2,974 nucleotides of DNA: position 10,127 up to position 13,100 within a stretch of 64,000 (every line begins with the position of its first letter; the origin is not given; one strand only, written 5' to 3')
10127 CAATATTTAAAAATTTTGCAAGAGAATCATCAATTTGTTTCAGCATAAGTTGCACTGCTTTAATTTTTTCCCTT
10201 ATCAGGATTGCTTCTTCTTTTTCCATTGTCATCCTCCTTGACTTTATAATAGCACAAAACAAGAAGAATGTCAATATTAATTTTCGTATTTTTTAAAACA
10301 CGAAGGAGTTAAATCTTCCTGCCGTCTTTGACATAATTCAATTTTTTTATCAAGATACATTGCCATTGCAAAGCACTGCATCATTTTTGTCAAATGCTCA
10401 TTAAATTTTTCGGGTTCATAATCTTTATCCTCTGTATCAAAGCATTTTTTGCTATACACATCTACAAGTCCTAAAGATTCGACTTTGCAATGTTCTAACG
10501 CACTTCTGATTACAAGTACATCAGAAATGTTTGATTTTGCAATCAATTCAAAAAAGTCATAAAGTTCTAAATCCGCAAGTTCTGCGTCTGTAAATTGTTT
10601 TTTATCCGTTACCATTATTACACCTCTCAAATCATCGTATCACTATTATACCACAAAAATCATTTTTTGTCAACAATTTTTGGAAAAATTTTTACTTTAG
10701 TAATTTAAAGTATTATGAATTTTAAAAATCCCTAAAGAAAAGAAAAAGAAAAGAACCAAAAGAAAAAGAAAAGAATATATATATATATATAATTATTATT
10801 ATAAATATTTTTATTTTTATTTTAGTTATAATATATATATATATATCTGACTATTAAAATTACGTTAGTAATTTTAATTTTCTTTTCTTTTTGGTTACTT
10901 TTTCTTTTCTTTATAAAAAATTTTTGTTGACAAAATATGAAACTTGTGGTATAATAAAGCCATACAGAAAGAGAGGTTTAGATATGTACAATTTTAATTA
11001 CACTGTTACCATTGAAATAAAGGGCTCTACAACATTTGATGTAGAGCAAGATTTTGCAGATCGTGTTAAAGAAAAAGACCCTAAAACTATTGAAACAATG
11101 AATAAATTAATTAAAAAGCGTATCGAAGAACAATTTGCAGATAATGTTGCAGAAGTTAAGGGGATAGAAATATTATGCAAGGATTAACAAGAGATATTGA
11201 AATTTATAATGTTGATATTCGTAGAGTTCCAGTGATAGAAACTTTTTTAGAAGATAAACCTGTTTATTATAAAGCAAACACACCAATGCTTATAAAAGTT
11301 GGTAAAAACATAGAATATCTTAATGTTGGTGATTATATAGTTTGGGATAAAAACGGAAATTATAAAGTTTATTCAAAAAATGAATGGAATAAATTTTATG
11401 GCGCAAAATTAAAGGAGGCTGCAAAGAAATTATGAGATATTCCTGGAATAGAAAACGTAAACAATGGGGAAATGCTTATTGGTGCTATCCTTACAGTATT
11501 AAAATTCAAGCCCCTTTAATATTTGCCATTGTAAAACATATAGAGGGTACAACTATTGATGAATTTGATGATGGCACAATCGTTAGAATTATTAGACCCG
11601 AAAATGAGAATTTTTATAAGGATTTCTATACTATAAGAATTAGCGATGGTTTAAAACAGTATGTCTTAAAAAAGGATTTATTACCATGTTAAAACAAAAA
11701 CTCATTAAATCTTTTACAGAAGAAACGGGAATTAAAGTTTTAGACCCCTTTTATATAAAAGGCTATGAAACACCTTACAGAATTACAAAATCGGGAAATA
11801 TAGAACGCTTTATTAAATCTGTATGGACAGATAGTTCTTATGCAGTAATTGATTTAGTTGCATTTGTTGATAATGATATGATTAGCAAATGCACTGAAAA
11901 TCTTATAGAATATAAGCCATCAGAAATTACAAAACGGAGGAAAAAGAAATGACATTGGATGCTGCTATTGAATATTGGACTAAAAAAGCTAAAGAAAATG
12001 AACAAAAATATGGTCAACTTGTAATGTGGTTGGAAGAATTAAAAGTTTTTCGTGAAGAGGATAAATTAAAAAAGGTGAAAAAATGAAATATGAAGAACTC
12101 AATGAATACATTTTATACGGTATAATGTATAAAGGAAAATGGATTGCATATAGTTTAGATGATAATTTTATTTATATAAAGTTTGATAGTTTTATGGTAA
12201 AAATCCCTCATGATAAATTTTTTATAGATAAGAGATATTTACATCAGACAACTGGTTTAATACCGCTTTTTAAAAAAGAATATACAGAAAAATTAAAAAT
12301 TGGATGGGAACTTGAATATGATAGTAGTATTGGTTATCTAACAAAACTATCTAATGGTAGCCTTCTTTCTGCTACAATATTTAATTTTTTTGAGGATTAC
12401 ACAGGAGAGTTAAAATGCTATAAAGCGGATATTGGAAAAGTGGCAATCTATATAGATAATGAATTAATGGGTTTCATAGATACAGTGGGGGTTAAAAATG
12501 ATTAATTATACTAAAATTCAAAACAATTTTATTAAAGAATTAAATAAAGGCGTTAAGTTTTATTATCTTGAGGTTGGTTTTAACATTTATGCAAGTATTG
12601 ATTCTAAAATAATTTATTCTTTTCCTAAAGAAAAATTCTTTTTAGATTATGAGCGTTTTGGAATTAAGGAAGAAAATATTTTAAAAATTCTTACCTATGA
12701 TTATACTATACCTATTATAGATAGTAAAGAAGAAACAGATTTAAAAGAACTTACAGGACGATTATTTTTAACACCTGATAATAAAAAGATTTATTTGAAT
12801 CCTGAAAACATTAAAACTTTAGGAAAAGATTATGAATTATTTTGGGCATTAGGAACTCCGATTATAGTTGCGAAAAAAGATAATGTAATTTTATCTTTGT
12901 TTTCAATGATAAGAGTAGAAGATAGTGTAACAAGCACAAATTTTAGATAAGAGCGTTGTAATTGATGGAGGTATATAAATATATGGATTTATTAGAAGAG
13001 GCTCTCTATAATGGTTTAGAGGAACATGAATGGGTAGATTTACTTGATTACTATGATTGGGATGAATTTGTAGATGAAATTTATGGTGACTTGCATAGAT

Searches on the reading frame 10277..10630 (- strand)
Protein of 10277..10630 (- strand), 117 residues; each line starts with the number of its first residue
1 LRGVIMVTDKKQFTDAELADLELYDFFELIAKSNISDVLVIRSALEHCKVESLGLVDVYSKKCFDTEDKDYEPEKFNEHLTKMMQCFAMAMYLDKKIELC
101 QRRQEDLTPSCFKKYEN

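Call 36: find_encoding_contigs(protein=window:10277-10630:-, flank=3000, max_places=10)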
Protein window:10277-10630:- (117 aa): no gene with exactly this product is on record in the collection.

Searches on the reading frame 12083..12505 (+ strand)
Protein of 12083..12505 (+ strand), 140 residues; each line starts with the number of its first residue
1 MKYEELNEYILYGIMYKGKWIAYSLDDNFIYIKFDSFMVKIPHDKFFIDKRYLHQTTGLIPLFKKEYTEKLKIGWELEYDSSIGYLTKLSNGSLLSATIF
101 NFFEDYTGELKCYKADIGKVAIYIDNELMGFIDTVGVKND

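Call 37: find_encoding_contigs(protein=window:12083-12505:+, flank=4000, max_places=10)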
Protein window:12083-12505:+ (140 aa): 2 contigs read that carry it; 1 place shown.
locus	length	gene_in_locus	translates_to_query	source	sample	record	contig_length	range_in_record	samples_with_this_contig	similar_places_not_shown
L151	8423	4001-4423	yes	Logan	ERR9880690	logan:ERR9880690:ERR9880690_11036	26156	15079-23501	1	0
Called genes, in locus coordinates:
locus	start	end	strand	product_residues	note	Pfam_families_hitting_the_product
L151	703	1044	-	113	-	-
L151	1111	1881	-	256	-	PF06725:3D, PF00692:dUTPase, PF22769:DCD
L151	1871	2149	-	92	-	-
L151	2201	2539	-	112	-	-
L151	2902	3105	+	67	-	-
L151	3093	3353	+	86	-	-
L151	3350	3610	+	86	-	-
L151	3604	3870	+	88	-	-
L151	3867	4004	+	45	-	-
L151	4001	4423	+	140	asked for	-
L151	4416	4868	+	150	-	-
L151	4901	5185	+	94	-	-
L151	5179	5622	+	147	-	-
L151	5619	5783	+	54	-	-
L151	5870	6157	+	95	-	-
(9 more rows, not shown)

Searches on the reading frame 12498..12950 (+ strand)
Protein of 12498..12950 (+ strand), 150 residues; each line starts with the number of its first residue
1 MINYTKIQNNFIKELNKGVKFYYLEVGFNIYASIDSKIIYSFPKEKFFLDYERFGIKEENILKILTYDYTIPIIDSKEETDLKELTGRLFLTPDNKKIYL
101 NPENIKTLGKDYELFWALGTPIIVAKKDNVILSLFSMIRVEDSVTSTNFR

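Call 101: find_homologous_proteins(query=window:12498-12950:+, max_evalue=0.001)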
Query window:12498-12950:+ (150 aa): 6 proteins with E <= 0.001 among 48 candidates.
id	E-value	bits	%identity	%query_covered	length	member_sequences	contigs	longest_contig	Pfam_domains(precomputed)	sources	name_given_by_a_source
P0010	3.2e-88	311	97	100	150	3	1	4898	-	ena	-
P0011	8.1e-88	310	96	100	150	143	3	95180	-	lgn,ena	-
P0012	2.4e-87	308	96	100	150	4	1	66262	-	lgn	-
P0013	4.0e-87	307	96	100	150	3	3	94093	-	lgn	-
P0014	3.4e-85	301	94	100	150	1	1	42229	-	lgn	-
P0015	6.4e-68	245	76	100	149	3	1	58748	-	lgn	-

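Call 102: find_encoding_contigs(protein=P0011, flank=500, max_places=10)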
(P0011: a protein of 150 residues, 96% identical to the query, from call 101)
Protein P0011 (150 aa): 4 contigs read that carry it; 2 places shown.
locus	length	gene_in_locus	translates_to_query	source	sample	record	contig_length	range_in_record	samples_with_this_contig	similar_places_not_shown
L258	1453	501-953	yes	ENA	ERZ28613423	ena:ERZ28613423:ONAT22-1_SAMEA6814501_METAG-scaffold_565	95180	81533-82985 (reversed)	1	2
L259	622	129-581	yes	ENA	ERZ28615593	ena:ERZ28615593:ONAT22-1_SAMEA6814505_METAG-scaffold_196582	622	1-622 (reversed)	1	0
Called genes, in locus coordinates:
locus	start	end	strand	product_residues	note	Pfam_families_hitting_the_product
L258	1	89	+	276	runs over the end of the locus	-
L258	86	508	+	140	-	-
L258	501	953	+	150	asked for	-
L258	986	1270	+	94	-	-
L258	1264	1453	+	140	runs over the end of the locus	-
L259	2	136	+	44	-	?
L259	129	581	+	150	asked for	-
